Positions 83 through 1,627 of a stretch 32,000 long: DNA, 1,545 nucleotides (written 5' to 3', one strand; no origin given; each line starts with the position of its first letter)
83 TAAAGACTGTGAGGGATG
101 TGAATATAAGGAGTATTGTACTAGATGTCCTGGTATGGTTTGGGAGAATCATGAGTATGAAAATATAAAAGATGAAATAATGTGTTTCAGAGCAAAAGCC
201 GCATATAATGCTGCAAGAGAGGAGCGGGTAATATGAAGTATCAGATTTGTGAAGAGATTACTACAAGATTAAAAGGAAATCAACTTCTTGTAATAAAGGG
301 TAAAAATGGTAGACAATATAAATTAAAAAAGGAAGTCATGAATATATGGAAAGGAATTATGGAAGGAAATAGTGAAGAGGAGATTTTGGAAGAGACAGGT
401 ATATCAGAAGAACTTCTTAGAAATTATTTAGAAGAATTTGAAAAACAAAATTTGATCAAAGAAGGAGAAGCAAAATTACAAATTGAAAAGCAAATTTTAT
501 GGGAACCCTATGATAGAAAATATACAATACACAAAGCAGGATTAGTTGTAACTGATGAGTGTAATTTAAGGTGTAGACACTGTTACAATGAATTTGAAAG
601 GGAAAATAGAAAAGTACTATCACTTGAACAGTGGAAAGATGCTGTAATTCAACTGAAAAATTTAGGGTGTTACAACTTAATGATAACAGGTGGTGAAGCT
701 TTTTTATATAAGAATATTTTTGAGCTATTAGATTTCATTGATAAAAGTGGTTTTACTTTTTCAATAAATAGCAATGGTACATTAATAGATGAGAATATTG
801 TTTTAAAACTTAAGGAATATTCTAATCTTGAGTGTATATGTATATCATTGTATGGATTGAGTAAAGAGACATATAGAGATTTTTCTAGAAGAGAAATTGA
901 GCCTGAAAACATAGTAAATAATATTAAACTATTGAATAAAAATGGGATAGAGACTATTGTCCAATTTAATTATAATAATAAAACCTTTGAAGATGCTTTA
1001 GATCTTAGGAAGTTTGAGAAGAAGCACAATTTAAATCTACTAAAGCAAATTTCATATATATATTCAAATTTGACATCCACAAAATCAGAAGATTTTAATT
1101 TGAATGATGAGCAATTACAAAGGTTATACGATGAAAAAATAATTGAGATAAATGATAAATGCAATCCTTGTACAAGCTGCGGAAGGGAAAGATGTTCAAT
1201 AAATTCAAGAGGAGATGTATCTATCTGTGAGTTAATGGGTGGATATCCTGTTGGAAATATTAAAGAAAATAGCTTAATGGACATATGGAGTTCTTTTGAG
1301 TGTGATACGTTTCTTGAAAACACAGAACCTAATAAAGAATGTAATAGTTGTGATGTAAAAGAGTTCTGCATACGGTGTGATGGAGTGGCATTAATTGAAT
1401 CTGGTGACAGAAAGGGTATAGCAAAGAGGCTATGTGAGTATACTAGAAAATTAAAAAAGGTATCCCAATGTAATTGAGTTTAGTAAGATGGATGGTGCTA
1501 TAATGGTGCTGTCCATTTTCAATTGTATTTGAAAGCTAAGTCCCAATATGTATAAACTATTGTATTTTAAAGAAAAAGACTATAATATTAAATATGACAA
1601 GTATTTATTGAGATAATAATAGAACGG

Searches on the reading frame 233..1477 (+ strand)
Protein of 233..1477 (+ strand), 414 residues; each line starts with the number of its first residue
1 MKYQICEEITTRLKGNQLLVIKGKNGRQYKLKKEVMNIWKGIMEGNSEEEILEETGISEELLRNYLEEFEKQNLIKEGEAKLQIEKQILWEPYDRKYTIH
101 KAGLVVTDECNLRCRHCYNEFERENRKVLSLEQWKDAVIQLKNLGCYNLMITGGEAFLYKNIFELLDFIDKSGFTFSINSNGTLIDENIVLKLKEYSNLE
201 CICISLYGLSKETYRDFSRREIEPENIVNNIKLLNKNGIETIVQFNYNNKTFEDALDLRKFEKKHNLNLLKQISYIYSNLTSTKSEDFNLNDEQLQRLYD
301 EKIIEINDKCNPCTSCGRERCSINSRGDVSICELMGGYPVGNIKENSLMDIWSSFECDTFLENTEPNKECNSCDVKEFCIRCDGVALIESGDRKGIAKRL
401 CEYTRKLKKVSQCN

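Call 43: search_protein_families(library=pfam, proteins=[window:233-1477:+], max_evalue=0.0001)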
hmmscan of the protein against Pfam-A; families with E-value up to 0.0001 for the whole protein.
window:233-1477:+ (414 aa): 3 families
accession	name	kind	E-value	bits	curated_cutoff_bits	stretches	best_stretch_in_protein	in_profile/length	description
PF04055.27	Radical_SAM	-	2.1e-24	87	29.5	1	105-257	2-164/166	Radical SAM superfamily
PF13186.11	SPASM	-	7.5e-10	39.4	21.5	1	313-374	1-67/67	Iron-sulfur cluster-binding domain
PF13353.11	Fer4_12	-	5.5e-05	23.9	22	1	107-172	12-77/137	4Fe-4S single cluster domain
